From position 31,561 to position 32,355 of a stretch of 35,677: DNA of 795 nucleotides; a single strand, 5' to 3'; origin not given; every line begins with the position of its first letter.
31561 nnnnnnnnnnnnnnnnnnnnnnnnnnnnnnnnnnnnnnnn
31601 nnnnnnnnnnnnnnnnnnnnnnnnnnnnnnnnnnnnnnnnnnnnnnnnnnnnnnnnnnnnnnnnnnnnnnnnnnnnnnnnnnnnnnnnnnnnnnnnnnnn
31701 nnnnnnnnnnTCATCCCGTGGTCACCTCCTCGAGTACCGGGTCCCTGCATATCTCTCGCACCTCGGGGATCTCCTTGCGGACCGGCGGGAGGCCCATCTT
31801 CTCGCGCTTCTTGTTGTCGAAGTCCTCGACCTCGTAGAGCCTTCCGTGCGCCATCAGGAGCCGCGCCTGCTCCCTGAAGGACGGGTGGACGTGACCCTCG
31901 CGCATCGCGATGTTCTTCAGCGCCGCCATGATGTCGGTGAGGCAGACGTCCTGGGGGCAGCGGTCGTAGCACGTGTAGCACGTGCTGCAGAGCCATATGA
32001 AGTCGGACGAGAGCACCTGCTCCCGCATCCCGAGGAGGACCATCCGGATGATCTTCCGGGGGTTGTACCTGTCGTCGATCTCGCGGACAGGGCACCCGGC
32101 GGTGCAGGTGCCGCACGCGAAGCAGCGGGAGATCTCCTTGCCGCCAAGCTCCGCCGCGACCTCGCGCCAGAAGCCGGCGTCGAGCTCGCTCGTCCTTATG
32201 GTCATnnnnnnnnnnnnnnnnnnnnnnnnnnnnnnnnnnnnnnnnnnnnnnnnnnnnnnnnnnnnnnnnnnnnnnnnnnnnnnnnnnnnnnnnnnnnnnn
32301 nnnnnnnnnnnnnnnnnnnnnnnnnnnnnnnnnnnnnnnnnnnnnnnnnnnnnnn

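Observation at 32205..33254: Lipoate-protein ligase gene embedded between the hdrD-like gene and hdrC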

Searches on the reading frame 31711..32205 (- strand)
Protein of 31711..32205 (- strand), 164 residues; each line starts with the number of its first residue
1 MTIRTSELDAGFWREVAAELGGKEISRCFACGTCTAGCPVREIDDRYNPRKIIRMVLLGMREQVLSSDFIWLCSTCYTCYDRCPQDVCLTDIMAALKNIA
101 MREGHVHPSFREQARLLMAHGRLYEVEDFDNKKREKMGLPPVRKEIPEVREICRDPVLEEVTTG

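Call 6: search_protein_families(library=pfam, proteins=[window:31711-32205:-], max_evalue=0.01)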
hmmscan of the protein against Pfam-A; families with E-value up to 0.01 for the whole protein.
window:31711-32205:- (164 aa): 9 families
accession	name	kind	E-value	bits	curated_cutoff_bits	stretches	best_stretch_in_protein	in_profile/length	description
PF13183.11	Fer4_8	-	1.4e-10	42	27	1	24-87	1-68/68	4Fe-4S dicluster domain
PF13187.11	Fer4_9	-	2.2e-09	37.6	27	2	27-86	1-50/52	4Fe-4S dicluster domain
PF13534.11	Fer4_17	-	3.5e-09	37.5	22.2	1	27-87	1-60/61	4Fe-4S dicluster domain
PF13484.11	Fer4_16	-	1.3e-05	26.3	30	0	27-48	1-25/66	4Fe-4S double cluster binding domain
PF13237.11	Fer4_10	-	1.7e-05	25.1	25.5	1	26-84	7-53/53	4Fe-4S dicluster domain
PF12838.12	Fer4_7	-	0.00011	23.1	27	1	27-87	1-52/52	4Fe-4S dicluster domain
PF25160.1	LdpA_Fe-S-bd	-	0.001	19.2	27.6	1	24-45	24-45/49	LdpA Fe-S cluster-binding domain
PF14697.11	Fer4_21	-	0.0063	17.1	35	0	26-42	39-55/59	4Fe-4S dicluster domain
PF12800.12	Fer4_4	-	0.0076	17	24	0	26-40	2-16/17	4Fe-4S binding domain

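Call 7: search_protein_families(library=ncbifam, proteins=[window:31711-32205:-], max_evalue=0.01)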
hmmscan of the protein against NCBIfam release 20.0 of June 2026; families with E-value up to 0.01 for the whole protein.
window:31711-32205:- (164 aa): 21 families
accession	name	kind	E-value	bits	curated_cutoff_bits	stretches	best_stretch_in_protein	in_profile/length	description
TIGR03290.1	CoB_CoM_SS_C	equivalog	7.7e-36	123.2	160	1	26-145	2-120/144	CoB--CoM heterodisulfide reductase subunit C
NF038018.1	qmoC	equivalog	3.7e-20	72.7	300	1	9-104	2-95/360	quinone-interacting membrane-bound oxidoreductase complex subunit QmoC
NF041779.1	hetero_SS_HdrC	equivalog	4.4e-18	65.5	350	1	25-104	30-107/198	ferredoxin:CoB-CoM heterodisulfide reductase subunit HdrC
NF041890.1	hdrC_Methbact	equivalog_domain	2.4e-17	63.1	270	1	23-108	26-109/192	ferredoxin:CoB-CoM heterodisulfide reductase subunit HdrC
NF008369.0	PRK11168.1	equivalog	3.4e-11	42.7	278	1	23-112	8-97/401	anaerobic glycerol-3-phosphate dehydrogenase subunit C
NF004898.0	PRK06259.1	equivalog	5.2e-08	32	385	1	23-123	131-239/488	fumarate reductase (CoM/CoB) subunit TfrB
NF009226.0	PRK12576.1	equivalog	6.4e-07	29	344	1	25-98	153-235/317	succinate dehydrogenase/fumarate reductase iron-sulfur subunit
NF045663.1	diclust_near_Sec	equivalog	2.8e-06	25.7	530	1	18-112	296-394/759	pyridine nucleotide-disulfide oxidoreductase/dicluster-binding protein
TIGR03379.1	glycerol3P_GlpC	equivalog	6e-06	25.2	279.9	1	25-99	4-80/397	anaerobic glycerol-3-phosphate dehydrogenase subunit GlpC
NF004616.0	PRK05950.1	subfamily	1.2e-05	24.6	228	1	24-103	145-236/238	succinate dehydrogenase iron-sulfur subunit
TIGR00384.1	dhsB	subfamily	3.7e-05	23.3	88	1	23-93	137-218/222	succinate dehydrogenase and fumarate reductase iron-sulfur protein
NF008434.0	PRK11274.1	equivalog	8.8e-05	21.6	333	1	25-94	22-96/409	glycolate oxidase subunit GlcF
NF042952.1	MFR_FeS_SdhB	equivalog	0.00011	21.4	600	1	68-107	199-238/320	8-methylmenaquinol:fumarate reductase iron-sulfur subunit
NF006391.0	PRK08640.1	equivalog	0.00072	18.5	244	0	24-98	151-237/254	succinate dehydrogenase iron-sulfur subunit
NF010071.0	PRK13552.1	equivalog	0.0016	17.8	264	0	23-98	146-233/241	fumarate reductase iron-sulfur subunit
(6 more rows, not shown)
